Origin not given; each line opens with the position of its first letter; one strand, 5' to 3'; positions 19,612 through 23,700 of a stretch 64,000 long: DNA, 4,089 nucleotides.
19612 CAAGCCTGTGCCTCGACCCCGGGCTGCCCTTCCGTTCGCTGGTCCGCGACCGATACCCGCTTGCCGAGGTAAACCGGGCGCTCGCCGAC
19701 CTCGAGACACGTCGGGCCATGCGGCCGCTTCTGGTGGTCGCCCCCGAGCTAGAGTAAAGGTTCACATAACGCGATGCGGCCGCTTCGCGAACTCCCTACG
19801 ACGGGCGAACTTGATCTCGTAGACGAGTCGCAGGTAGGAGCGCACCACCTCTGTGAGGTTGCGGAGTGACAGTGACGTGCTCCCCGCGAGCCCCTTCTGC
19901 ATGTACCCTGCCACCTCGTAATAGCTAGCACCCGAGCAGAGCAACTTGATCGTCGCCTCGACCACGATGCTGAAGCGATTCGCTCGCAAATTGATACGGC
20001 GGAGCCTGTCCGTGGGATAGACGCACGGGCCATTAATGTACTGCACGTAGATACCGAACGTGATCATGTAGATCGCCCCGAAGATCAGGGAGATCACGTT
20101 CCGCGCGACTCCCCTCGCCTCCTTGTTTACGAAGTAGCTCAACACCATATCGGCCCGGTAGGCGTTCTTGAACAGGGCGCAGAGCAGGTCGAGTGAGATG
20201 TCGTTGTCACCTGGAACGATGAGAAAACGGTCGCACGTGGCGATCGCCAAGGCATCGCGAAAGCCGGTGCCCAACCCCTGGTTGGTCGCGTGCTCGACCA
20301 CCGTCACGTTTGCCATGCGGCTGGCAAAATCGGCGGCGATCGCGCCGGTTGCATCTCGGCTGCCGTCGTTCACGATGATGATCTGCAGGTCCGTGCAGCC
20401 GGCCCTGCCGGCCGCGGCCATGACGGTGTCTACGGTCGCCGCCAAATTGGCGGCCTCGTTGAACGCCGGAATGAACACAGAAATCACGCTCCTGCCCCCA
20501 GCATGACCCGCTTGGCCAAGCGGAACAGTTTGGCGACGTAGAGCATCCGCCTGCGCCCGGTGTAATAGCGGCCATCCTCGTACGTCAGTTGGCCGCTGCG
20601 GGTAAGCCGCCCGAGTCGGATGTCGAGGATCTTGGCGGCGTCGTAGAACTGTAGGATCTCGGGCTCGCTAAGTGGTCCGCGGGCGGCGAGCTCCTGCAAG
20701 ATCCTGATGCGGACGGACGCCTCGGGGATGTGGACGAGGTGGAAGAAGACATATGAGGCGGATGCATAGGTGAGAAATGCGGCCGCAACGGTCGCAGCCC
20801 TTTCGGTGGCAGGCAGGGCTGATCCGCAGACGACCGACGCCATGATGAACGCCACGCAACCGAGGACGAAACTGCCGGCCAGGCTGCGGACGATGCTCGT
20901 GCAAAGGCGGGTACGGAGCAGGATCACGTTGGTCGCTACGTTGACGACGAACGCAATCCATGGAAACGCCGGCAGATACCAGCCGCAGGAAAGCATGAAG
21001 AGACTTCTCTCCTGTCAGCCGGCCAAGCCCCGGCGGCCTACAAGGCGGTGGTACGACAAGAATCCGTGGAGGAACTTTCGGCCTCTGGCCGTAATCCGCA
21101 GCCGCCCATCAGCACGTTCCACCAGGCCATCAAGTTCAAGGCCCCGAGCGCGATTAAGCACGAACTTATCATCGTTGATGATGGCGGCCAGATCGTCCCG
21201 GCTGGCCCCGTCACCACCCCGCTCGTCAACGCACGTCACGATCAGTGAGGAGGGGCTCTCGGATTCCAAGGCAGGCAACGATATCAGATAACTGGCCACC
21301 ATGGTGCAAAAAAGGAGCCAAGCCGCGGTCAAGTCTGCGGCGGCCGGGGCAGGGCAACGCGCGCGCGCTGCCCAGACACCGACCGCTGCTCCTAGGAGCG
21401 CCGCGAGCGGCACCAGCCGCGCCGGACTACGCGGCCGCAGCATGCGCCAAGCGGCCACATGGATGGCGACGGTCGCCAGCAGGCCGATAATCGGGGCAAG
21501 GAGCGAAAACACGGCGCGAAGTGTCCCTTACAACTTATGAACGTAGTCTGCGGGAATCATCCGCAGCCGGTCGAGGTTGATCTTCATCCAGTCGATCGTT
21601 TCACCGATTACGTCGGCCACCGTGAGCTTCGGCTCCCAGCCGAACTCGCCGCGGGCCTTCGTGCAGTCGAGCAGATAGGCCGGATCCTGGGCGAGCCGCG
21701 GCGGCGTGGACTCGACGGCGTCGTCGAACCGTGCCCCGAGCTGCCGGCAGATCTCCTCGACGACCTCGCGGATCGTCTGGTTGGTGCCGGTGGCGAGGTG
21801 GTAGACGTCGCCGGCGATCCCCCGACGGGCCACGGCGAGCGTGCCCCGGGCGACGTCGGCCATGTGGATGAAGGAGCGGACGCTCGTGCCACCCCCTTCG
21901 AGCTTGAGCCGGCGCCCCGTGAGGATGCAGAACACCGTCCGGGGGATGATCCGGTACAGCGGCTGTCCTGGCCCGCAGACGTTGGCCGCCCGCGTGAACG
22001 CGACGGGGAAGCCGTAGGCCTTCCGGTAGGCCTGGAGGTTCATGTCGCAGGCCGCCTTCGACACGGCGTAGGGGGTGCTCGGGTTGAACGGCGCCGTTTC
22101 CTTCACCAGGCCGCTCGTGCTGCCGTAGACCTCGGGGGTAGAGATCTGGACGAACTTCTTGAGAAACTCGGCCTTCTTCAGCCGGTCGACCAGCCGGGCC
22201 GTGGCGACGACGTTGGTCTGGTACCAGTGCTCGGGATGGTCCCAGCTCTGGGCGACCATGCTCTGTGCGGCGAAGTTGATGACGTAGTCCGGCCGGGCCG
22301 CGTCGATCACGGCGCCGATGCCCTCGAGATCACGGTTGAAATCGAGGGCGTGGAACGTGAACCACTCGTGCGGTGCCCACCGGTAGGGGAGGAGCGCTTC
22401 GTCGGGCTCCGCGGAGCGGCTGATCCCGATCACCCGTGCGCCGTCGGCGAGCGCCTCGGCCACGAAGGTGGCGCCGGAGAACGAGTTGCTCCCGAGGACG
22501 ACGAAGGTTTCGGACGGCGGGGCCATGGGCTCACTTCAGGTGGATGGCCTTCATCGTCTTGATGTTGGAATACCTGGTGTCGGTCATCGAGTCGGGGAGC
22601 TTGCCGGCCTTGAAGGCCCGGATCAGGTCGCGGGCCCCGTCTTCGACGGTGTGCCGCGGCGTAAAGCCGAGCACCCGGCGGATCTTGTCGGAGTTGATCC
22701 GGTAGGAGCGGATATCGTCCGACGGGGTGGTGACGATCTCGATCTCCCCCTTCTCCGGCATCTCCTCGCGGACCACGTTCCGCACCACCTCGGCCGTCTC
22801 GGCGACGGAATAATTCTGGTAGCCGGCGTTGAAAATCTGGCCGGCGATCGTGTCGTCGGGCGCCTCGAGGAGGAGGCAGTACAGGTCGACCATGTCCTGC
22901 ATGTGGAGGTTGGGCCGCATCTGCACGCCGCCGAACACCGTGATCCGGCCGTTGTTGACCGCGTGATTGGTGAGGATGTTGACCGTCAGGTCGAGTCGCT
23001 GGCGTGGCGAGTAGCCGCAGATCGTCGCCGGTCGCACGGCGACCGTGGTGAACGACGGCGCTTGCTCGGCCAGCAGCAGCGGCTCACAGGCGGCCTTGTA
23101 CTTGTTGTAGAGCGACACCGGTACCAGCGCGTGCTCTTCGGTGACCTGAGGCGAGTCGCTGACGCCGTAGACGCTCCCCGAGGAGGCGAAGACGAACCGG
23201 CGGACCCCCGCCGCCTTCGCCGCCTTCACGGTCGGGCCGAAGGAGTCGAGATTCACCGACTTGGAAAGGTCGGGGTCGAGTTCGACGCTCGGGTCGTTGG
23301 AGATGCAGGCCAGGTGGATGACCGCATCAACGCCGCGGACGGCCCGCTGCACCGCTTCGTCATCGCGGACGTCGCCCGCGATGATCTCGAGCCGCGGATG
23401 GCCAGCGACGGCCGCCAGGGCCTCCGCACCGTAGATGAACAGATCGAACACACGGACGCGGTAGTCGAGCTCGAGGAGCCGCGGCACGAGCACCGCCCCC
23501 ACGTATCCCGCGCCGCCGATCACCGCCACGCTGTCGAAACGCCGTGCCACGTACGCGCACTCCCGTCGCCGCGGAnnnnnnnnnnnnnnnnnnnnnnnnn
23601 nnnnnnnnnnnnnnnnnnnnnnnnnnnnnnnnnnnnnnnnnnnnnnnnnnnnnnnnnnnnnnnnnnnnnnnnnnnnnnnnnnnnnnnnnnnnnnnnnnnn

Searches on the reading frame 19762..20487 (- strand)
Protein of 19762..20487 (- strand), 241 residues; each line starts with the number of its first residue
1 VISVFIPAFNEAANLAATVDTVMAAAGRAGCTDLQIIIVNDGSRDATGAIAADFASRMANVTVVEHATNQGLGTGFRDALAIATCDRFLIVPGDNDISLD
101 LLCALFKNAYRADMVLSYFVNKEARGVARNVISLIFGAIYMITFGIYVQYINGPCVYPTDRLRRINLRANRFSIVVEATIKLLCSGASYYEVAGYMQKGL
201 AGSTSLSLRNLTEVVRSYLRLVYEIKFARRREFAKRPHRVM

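Call 7: search_protein_families(library=pfam, proteins=[window:19762-20487:-])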
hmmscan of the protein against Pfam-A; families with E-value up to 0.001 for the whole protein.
window:19762-20487:- (241 aa): 2 families
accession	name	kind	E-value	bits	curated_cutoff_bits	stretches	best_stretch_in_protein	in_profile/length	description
PF00535.33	Glycos_transf_2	-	8.4e-19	68.5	23.3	1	3-117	1-113/168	Glycosyl transferase family 2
PF13641.12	Glyco_tranf_2_3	-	0.00042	20.8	27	0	2-81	3-79/230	Glycosyltransferase like family 2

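Call 9: search_protein_families(library=ncbifam, proteins=[window:19762-20487:-], max_evalue=0.00001)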
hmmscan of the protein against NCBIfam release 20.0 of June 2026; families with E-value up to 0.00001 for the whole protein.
window:19762-20487:- (241 aa): 7 families
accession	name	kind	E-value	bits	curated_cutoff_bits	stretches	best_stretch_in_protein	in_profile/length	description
TIGR03937.1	PgaC_IcaA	equivalog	2.7e-14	53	422.3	1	1-97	46-138/407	poly-beta-1,6-N-acetyl-D-glucosamine synthase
NF047588.1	GlcsyltransPgfSStrep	equivalog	8e-10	38.4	500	1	2-94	3-95/308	glycosyltransferase PgfS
NF007482.0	PRK10073.1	equivalog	9.3e-10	38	423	1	2-111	8-112/334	glycosyltransferase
TIGR04283.1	glyco_like_mftF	equivalog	2.9e-07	30.3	182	1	2-115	1-103/221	TIGR04283 family arsenosugar biosynthesis glycosyltransferase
NF010496.0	PRK13915.1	equivalog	1.3e-06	27.8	262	1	2-89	33-121/307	glucosyl-3-phosphoglycerate synthase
TIGR03469.1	HpnB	hypoth_equivalog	2.1e-06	27.1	379.25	1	2-65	46-109/386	hopene-associated glycosyltransferase HpnB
TIGR04182.1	glyco_TIGR04182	equivalog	7.6e-06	25.5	325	0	2-194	2-188/293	S-layer glycoprotein N-glycosyltransferase AglJ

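Call 79: search_solved_structures(query=window:19762-20487:-, max_evalue=0.001)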
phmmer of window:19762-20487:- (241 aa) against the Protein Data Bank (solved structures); distinct sequences matched with E-value up to 0.001: 3.
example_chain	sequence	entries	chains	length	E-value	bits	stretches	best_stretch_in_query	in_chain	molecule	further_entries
2z86_A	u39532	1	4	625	7.6e-07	32.4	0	1-117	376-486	Chondroitin synthase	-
2z87_A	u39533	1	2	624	7.7e-07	32.4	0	1-117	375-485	Chondroitin synthase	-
3bcv_A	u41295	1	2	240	1.6e-06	31.4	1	2-115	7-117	Putative glycosyltransferase protein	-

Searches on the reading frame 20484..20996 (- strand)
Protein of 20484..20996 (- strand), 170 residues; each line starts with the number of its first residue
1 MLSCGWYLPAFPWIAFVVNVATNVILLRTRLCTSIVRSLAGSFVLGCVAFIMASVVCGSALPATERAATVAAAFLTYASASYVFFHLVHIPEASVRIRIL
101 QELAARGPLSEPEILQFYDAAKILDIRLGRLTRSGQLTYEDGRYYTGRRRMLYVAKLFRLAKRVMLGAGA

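Call 7: search_protein_families(library=pfam, proteins=[window:20484-20996:-])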
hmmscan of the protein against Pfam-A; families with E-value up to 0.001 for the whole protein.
window:20484-20996:- (170 aa): 0 families

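Call 9: search_protein_families(library=ncbifam, proteins=[window:20484-20996:-], max_evalue=0.00001)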
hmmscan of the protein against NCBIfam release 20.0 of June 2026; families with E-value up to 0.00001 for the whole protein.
window:20484-20996:- (170 aa): 0 families

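Call 38: search_protein_families(library=pfam, proteins=[window:20484-20996:-], max_evalue=0.01)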
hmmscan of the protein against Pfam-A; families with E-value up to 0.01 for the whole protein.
window:20484-20996:- (170 aa): 0 families

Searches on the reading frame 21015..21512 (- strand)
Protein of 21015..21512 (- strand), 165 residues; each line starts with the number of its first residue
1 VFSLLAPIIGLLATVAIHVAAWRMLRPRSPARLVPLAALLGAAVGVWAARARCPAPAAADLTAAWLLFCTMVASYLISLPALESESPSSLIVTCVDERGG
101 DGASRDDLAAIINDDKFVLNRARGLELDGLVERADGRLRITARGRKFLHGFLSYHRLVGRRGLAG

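Call 90: search_protein_families(library=pfam, proteins=[window:21015-21512:-], max_evalue=0.0001)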
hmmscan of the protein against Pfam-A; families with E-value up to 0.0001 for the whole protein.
window:21015-21512:- (165 aa): 0 families

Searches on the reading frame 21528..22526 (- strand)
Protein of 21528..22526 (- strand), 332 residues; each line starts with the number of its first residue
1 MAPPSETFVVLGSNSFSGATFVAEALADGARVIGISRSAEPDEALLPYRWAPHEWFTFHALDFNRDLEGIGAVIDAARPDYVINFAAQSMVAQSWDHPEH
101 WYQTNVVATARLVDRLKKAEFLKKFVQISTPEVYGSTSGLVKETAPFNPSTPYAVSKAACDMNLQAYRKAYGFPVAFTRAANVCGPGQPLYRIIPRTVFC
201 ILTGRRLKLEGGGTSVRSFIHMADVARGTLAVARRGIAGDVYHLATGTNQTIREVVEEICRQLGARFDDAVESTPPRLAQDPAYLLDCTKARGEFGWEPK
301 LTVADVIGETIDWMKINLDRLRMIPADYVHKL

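Call 7: search_protein_families(library=pfam, proteins=[window:21528-22526:-])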
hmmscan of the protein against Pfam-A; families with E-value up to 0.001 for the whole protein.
window:21528-22526:- (332 aa): 5 families
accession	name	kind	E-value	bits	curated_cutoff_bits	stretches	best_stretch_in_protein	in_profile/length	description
PF16363.11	GDP_Man_Dehyd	-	6.7e-52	177.4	27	1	10-309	2-331/332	GDP-mannose 4,6 dehydratase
PF01370.27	Epimerase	-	6.9e-45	153.8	20.9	1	9-244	2-239/240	NAD dependent epimerase/dehydratase family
PF04321.23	RmlD_sub_bind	-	9.3e-14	51.6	27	1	9-299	4-271/287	RmlD substrate binding domain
PF02719.21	Polysacc_synt_2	-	1.7e-05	24.6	20.2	1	65-266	64-250/293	Polysaccharide biosynthesis protein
PF07993.18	NAD_binding_4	-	5.5e-05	22.9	20.1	1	80-188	90-210/258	Male sterility protein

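Call 9: search_protein_families(library=ncbifam, proteins=[window:21528-22526:-], max_evalue=0.00001)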
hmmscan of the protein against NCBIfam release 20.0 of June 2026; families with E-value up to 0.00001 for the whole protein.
window:21528-22526:- (332 aa): 17 families
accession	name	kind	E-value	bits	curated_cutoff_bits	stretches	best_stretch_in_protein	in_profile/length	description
TIGR01181.1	dTDP_gluc_dehyt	equivalog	1.8e-58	198.1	365.1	1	9-319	3-316/321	dTDP-glucose 4,6-dehydratase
NF007582.0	PRK10217.1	equivalog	4.5e-33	114.8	698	1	48-317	45-334/355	dTDP-glucose 4,6-dehydratase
TIGR01179.1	galE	equivalog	1.8e-31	109.2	262.3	2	10-185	4-178/332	UDP-glucose 4-epimerase GalE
NF007490.0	PRK10084.1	subfamily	6.5e-31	107.6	649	1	55-318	51-338/361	dTDP-glucose 4,6-dehydratase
TIGR02622.1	CDP_4_6_dhtase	equivalog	7.8e-31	107.5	278.45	1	9-316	8-332/352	CDP-glucose 4,6-dehydratase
TIGR04180.1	EDH_00030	hypoth_equivalog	3.5e-25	88.7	475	1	78-300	70-295/297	NAD-dependent 4,6-dehydratase LegB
TIGR01472.1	gmd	equivalog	6.7e-22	78.2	415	1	56-266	56-273/342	GDP-mannose 4,6-dehydratase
NF007956.0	PRK10675.1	subfamily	3.8e-17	62.4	394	2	68-177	63-174/338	UDP-glucose 4-epimerase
TIGR01214.1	rmlD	equivalog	3e-12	46.2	224.05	1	9-296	3-268/285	dTDP-4-dehydrorhamnose reductase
NF042422.1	oxyalk_red_OleD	equivalog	6.4e-10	38.9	580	1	62-265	45-252/329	2-alkyl-3-oxoalkanoate reductase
NF047922.1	GDPFucSynFcl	equivalog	1.3e-09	37.9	500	1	148-314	128-301/308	GDP-L-fucose synthase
NF052578.1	StrlDmthSdmBMthl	equivalog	1.9e-09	37.8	600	1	8-287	3-267/328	sterol demethylase protein SdmB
NF011728.1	PRK15181.1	equivalog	1.4e-07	30.9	760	1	79-260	91-279/348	Vi polysaccharide biosynthesis UDP-N-acetylglucosaminuronic acid C-4 epimerase TviC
TIGR02197.1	heptose_epim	equivalog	4.9e-07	29.2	274.6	1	76-265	64-262/316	ADP-glyceromanno-heptose 6-epimerase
NF043036.1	ErythonDh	equivalog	1.3e-06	27.9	325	1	79-169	75-165/321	D-erythronate dehydrogenase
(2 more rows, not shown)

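Call 43: search_solved_structures(query=window:21528-22526:-, max_evalue=1e-25)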
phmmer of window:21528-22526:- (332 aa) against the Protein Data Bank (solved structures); distinct sequences matched with E-value up to 1e-25: 12.
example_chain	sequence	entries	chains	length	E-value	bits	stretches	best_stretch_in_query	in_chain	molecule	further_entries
6bi4_A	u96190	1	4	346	4.9e-46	160.7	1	74-317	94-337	dTDP-glucose 4,6-dehydratase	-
8shh_A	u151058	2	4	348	8.5e-41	143.4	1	79-317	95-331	dTDP-glucose 4,6-dehydratase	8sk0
1r66_A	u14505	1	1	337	4e-38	134.6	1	78-317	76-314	TDP-glucose-4,6-dehydratase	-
1r6d_A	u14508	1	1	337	1.5e-37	132.8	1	78-317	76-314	TDP-glucose-4,6-dehydratase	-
2hun_A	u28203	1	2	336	5.9e-35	124.2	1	78-315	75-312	336aa long hypothetical dTDP-glucose 4,6-dehydratase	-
6vlo_A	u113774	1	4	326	2.4e-33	118.9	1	78-322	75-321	Putative dTDP-D-glucose 4,6-dehydratase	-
1kep_A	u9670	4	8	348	3.1e-33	118.6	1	76-319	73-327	dTDP-D-glucose 4,6-dehydratase | DTDP-GLUCOSE 4,6-DEHYDRATASE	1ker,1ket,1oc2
1bxk_A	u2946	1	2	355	1.1e-31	113.5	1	49-317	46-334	PROTEIN (DTDP-GLUCOSE 4,6-DEHYDRATASE)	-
8du1_A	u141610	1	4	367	3.7e-31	111.8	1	57-325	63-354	dTDP-glucose 4,6-dehydratase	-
7ys8_A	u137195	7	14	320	3.3e-30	108.6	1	9-315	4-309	UDP-glucose 4-epimerase | UDP-glucose 4-epimerase along with EC 5.1.3.2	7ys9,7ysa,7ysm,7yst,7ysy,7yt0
4zrm_A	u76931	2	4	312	5.8e-28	101.3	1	66-317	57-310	UDP-glucose 4-epimerase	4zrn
1g1a_A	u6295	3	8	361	1.4e-27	100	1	68-319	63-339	DTDP-D-GLUCOSE 4,6-DEHYDRATASE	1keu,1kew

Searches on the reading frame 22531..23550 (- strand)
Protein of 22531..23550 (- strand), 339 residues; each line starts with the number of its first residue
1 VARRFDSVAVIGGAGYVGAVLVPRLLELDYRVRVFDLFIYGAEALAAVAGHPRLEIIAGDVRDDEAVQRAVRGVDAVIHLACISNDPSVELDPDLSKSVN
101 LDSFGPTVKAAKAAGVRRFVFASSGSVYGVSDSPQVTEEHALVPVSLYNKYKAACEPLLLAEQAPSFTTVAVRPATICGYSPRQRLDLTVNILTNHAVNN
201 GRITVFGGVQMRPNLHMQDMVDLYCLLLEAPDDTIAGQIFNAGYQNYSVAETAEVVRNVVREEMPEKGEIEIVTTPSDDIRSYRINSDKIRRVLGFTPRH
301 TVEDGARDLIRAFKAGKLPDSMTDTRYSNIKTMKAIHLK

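Call 7: search_protein_families(library=pfam, proteins=[window:22531-23550:-])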
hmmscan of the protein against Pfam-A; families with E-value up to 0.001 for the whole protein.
window:22531-23550:- (339 aa): 9 families
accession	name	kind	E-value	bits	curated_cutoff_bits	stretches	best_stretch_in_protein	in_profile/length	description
PF01370.27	Epimerase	-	1.1e-33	117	20.9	1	8-243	1-240/240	NAD dependent epimerase/dehydratase family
PF16363.11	GDP_Man_Dehyd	-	8.4e-25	88.4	27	1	10-308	2-331/332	GDP-mannose 4,6 dehydratase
PF01073.25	3Beta_HSD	-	6.1e-24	85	22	1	9-195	1-199/280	3-beta hydroxysteroid dehydrogenase/isomerase family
PF13460.12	NAD_binding_10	-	1.9e-15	57.7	27.2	1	12-142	1-117/184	NAD(P)H-binding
PF05368.20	NmrA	-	1.1e-11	45.3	27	1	7-127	4-110/298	NmrA-like family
PF04321.23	RmlD_sub_bind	-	5.5e-09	35.9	27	1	9-264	4-235/287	RmlD substrate binding domain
PF02719.21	Polysacc_synt_2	-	1.5e-07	31.3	20.2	1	8-124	1-128/293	Polysaccharide biosynthesis protein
PF03435.24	Sacchrp_dh_NADP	-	3e-06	28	25.1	1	9-85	2-80/129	Saccharopine dehydrogenase NADP binding domain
PF07993.18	NAD_binding_4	-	0.0001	22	20.1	0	50-179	59-209/258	Male sterility protein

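Call 9: search_protein_families(library=ncbifam, proteins=[window:22531-23550:-], max_evalue=0.00001)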
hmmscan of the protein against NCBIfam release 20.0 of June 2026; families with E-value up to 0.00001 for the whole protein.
window:22531-23550:- (339 aa): 22 families
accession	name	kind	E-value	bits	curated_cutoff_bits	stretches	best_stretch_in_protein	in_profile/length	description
TIGR01179.1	galE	equivalog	8.5e-27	93.8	262.3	1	8-301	2-312/332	UDP-glucose 4-epimerase GalE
TIGR01181.1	dTDP_gluc_dehyt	equivalog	1.4e-26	93.4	365.1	1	9-313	3-311/321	dTDP-glucose 4,6-dehydratase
TIGR04180.1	EDH_00030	hypoth_equivalog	2.9e-24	85.6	475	1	9-300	2-296/297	NAD-dependent 4,6-dehydratase LegB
NF043036.1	ErythonDh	equivalog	1.5e-18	67.1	325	1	8-159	3-160/321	D-erythronate dehydrogenase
TIGR03466.1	HpnA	hypoth_equivalog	8.6e-17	61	367.65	1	8-178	3-171/327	hopanoid-associated sugar epimerase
NF042422.1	oxyalk_red_OleD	equivalog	7.7e-16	58.4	580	1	8-187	3-178/329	2-alkyl-3-oxoalkanoate reductase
TIGR02197.1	heptose_epim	equivalog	7.9e-15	54.8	274.6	1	9-313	2-313/316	ADP-glyceromanno-heptose 6-epimerase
NF008872.0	PRK11908.1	equivalog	2.4e-14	53.2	294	1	8-142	4-136/349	bifunctional UDP-4-keto-pentose/UDP-xylose synthase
NF052578.1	StrlDmthSdmBMthl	equivalog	4.4e-13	49.7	600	1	10-265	5-250/328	sterol demethylase protein SdmB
NF011728.1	PRK15181.1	equivalog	2.1e-12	46.7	760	1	10-153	20-170/348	Vi polysaccharide biosynthesis UDP-N-acetylglucosaminuronic acid C-4 epimerase TviC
NF041293.1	G6PDh_Azf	equivalog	3.9e-12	46.1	400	1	6-130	3-121/252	NAD-dependent glucose-6-phosphate dehydrogenase Azf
NF042423.1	oxyalk_red_Shew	equivalog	2.1e-11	43.5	580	1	2-180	5-177/331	2-alkyl-3-oxoalkanoate reductase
NF007490.0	PRK10084.1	subfamily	2.9e-11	43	649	1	133-315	152-336/361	dTDP-glucose 4,6-dehydratase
NF007956.0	PRK10675.1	subfamily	1.2e-10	41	394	1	8-162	3-163/338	UDP-glucose 4-epimerase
NF007582.0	PRK10217.1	equivalog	3.8e-10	39.4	698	1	8-315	4-333/355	dTDP-glucose 4,6-dehydratase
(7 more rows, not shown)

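Call 44: search_solved_structures(query=window:22531-23550:-, max_evalue=1e-15)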
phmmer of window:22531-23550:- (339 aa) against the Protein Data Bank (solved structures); distinct sequences matched with E-value up to 1e-15: 13.
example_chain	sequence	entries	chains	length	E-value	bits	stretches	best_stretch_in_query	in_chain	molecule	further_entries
6vo6_A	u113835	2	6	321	2.6e-35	125.4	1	8-318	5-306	Putative sugar-nucleotide epimerase/dehydratease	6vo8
8rdg_A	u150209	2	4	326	8.8e-27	97.3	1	8-311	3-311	SDR family NAD(P)-dependent oxidoreductase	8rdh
8rdi_A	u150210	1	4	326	3.2e-26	95.5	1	8-311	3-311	SDR family NAD(P)-dependent oxidoreductase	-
6wjb_A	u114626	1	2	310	7.8e-22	81.1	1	7-294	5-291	NAD-dependent epimerase/dehydratase family protein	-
1r6d_A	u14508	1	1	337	2.6e-21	79.4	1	9-314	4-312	TDP-glucose-4,6-dehydratase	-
1r66_A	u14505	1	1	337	3.6e-21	78.9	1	9-314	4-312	TDP-glucose-4,6-dehydratase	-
8vr2_A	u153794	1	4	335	4.7e-21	78.5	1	8-306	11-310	NAD-dependent epimerase/dehydratase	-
6wj9_A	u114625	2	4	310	7.2e-21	77.9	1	7-294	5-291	NAD-dependent epimerase/dehydratase family protein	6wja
6bi4_A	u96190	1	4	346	9.3e-20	74.2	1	7-314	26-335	dTDP-glucose 4,6-dehydratase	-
10ke_A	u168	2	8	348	2.7e-19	72.7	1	10-305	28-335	Capsular polysaccharide biosynthesis protein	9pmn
2hun_A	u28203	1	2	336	3.6e-18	69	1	8-310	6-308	336aa long hypothetical dTDP-glucose 4,6-dehydratase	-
4id9_A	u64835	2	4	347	1e-16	64.3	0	7-170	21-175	SHORT-CHAIN DEHYDROGENASE/REDUCTASE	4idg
3icp_A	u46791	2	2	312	2.4e-16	63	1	8-301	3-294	NAD-dependent epimerase/dehydratase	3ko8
